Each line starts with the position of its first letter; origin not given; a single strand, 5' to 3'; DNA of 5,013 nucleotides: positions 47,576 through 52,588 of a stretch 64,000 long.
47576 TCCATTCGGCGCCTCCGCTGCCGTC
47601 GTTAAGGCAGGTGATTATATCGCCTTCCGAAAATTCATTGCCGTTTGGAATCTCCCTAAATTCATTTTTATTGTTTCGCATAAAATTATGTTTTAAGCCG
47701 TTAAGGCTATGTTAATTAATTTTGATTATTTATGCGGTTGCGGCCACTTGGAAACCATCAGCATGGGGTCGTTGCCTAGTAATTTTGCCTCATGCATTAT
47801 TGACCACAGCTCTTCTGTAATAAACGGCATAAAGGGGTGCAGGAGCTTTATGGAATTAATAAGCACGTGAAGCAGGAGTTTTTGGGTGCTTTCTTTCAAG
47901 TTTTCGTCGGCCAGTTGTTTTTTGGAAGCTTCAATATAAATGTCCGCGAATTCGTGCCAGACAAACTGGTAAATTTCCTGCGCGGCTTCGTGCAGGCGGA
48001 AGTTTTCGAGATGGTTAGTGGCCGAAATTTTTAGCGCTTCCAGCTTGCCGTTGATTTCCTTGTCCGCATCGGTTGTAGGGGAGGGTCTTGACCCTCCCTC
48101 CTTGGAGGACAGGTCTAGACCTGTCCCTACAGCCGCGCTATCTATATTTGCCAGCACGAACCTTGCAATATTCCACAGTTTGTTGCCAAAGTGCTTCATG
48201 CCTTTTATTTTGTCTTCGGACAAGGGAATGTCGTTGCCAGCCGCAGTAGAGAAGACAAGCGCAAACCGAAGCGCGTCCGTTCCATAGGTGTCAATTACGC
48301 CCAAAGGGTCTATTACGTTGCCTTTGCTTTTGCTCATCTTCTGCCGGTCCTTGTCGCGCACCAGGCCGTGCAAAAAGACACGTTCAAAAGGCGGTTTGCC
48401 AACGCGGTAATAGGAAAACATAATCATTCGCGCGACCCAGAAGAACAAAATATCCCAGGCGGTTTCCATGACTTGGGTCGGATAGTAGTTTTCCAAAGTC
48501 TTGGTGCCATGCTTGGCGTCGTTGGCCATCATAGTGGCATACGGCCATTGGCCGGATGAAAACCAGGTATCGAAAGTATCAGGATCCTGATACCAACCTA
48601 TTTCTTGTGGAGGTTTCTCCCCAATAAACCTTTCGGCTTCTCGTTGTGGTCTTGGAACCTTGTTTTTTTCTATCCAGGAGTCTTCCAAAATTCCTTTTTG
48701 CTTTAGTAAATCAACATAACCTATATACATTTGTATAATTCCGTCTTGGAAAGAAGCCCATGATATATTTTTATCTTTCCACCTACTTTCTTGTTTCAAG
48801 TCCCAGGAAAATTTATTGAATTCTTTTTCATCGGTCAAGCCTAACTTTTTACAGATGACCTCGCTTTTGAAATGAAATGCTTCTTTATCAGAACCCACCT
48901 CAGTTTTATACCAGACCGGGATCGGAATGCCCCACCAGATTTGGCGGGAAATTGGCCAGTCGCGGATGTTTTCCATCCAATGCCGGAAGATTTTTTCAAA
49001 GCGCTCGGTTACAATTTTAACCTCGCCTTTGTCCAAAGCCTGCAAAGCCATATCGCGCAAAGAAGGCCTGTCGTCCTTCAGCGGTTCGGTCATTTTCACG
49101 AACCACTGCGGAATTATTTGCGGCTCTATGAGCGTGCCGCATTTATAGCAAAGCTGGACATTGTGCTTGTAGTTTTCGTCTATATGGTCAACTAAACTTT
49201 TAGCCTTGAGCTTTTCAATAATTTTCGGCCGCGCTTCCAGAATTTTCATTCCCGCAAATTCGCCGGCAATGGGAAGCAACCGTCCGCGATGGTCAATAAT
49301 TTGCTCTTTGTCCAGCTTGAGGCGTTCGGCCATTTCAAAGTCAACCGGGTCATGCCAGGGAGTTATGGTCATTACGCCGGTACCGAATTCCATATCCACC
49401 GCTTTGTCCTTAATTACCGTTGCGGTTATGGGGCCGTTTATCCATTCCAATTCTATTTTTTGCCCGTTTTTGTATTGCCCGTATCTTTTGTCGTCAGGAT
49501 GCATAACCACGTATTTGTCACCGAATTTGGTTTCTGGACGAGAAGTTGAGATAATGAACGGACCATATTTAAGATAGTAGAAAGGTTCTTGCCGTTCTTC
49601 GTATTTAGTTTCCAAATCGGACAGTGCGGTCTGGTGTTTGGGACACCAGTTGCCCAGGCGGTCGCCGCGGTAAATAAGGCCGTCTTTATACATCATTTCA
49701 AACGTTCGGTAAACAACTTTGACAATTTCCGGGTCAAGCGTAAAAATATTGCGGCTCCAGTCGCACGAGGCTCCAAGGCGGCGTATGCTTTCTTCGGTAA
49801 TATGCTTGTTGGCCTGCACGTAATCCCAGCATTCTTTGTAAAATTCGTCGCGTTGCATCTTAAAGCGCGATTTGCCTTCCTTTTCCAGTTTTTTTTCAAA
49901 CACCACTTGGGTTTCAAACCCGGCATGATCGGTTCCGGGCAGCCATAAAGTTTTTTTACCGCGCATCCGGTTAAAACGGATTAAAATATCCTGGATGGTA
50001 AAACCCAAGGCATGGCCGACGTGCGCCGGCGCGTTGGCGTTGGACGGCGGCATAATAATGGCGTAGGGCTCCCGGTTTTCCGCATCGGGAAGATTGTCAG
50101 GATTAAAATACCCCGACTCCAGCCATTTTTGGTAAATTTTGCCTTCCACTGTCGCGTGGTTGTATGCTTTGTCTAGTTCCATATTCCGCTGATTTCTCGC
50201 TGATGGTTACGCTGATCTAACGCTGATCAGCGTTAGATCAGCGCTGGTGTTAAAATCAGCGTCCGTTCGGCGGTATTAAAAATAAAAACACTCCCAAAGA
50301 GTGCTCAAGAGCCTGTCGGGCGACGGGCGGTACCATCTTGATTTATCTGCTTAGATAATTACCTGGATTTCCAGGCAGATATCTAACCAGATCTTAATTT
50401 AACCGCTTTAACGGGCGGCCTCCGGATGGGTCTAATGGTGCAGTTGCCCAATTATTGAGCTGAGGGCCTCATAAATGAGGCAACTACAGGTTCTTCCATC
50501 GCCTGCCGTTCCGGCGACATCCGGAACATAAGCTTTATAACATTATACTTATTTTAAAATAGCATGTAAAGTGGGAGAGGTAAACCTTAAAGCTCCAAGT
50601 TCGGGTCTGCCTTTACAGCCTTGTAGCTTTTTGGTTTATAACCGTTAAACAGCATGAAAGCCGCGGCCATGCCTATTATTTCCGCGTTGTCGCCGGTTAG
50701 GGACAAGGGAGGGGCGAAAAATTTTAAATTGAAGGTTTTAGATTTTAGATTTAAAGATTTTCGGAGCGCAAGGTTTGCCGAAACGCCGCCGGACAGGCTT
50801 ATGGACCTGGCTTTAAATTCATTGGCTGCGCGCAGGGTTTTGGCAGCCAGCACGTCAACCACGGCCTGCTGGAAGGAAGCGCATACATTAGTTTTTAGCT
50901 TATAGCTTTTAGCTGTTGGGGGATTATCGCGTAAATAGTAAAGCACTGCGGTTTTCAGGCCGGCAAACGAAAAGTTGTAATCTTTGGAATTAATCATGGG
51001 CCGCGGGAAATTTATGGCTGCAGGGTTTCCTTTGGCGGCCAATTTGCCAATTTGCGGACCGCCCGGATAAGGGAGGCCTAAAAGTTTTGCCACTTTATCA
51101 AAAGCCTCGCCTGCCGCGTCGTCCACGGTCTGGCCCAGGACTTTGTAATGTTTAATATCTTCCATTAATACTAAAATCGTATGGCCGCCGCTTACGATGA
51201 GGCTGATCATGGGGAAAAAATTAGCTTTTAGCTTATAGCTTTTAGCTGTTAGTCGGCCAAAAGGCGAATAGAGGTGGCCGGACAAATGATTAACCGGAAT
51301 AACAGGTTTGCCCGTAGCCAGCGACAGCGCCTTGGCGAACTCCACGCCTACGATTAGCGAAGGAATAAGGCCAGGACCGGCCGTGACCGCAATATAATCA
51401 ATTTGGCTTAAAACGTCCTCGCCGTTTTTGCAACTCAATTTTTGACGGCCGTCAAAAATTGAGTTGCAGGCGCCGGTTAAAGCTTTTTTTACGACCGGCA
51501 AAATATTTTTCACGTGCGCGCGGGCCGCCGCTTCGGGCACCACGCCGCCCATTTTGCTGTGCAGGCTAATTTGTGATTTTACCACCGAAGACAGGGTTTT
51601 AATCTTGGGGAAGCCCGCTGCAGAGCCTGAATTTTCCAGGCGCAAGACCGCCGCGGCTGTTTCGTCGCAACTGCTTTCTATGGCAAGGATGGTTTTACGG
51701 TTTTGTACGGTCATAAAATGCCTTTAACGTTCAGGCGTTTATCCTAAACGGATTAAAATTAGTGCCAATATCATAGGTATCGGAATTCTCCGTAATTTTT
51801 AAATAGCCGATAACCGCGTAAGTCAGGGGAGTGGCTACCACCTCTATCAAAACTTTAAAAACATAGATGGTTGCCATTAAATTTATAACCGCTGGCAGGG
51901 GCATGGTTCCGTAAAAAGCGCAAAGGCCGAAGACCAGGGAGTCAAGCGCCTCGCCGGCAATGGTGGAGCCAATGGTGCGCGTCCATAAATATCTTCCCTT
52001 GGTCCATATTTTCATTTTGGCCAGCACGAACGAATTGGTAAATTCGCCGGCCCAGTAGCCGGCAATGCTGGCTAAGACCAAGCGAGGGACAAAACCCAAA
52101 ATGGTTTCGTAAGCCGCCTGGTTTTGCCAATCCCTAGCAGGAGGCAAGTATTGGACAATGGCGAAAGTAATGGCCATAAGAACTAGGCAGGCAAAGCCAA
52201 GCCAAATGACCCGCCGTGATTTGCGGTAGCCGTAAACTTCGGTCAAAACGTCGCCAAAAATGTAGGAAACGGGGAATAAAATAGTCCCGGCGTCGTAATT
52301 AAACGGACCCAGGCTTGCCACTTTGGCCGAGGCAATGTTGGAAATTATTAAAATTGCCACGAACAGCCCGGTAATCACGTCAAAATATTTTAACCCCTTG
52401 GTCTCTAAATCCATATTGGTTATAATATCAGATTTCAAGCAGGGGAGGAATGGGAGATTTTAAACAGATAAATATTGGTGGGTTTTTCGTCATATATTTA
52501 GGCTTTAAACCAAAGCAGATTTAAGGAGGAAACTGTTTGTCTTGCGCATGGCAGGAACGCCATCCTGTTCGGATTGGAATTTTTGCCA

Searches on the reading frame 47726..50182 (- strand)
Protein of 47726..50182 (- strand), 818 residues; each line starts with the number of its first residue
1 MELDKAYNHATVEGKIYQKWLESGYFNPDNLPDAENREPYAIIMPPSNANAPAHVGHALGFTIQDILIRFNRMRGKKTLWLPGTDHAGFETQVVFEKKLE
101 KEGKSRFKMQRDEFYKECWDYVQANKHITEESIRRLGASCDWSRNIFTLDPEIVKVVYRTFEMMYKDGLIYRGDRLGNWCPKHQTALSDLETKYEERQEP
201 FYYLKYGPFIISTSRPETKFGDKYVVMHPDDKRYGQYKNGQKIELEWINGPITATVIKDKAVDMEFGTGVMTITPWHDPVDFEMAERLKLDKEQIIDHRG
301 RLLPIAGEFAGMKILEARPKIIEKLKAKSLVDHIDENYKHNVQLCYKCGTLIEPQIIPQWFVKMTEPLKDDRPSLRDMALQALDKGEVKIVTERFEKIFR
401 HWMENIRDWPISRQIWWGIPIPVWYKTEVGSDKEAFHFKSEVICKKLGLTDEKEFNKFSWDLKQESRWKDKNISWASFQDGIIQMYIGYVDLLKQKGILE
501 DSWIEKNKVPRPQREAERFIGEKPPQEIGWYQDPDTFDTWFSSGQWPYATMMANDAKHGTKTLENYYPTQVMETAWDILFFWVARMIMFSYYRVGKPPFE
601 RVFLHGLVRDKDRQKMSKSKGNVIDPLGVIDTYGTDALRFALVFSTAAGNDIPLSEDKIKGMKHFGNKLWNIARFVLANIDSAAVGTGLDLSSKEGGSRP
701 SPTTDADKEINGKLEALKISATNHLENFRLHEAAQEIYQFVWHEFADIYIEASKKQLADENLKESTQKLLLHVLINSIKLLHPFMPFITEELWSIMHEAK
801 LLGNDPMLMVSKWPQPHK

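Call 25: search_protein_families(library=pfam, proteins=[window:47726-50182:-], max_evalue=0.001)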
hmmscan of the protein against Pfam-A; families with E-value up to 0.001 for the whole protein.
window:47726-50182:- (818 aa): 3 families
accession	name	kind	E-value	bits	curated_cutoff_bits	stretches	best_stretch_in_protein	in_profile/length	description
PF00133.28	tRNA-synt_1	-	2.6e-120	402.4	22.7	2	15-440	1-265/414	tRNA synthetases class I (I, L, M and V)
PF08264.19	Anticodon_1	-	2.2e-31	109.2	25.1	1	707-815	1-106/148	Anticodon-binding domain of tRNA ligase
PF09334.17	tRNA-synt_1g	-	3.1e-22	79.3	20.1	2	49-191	10-134/391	tRNA synthetases class I (M)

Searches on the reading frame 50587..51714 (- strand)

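Call 25: search_protein_families(library=pfam, proteins=[window:50587-51714:-], max_evalue=0.001)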
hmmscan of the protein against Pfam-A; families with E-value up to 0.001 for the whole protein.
window:50587-51714:- (375 aa): 3 families
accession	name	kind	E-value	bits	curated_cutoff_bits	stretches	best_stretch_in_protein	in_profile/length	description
PF00814.31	TsaD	-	1.6e-82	277.6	24.8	1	40-346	2-261/264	tRNA N6-adenosine threonylcarbamoyltransferase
PF22521.2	HypF_C_2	-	2e-05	24.9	27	1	269-340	161-232/241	Carbamoyltransferase, Kae1-like Domain, second subdomain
PF02543.21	Carbam_trans_N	-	0.00057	19.9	24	0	269-348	267-343/346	Carbamoyltransferase N-terminus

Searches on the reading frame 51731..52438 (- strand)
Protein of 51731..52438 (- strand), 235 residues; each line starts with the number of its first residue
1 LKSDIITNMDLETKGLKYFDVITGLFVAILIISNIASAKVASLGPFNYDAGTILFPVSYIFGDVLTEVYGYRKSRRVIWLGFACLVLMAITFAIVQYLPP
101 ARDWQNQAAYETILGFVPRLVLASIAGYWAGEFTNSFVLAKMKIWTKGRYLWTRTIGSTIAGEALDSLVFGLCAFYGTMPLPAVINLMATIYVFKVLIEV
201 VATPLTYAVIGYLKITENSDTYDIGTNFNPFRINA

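Call 4: search_protein_families(library=pfam, proteins=[window:51731-52438:-], max_evalue=0.01)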
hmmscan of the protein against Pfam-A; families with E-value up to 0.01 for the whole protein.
window:51731-52438:- (235 aa): 1 family
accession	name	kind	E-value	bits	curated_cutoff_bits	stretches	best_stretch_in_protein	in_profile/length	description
PF02592.20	Vut_1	-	7.2e-53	179.5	27.2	1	49-209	1-152/152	Putative vitamin uptake transporter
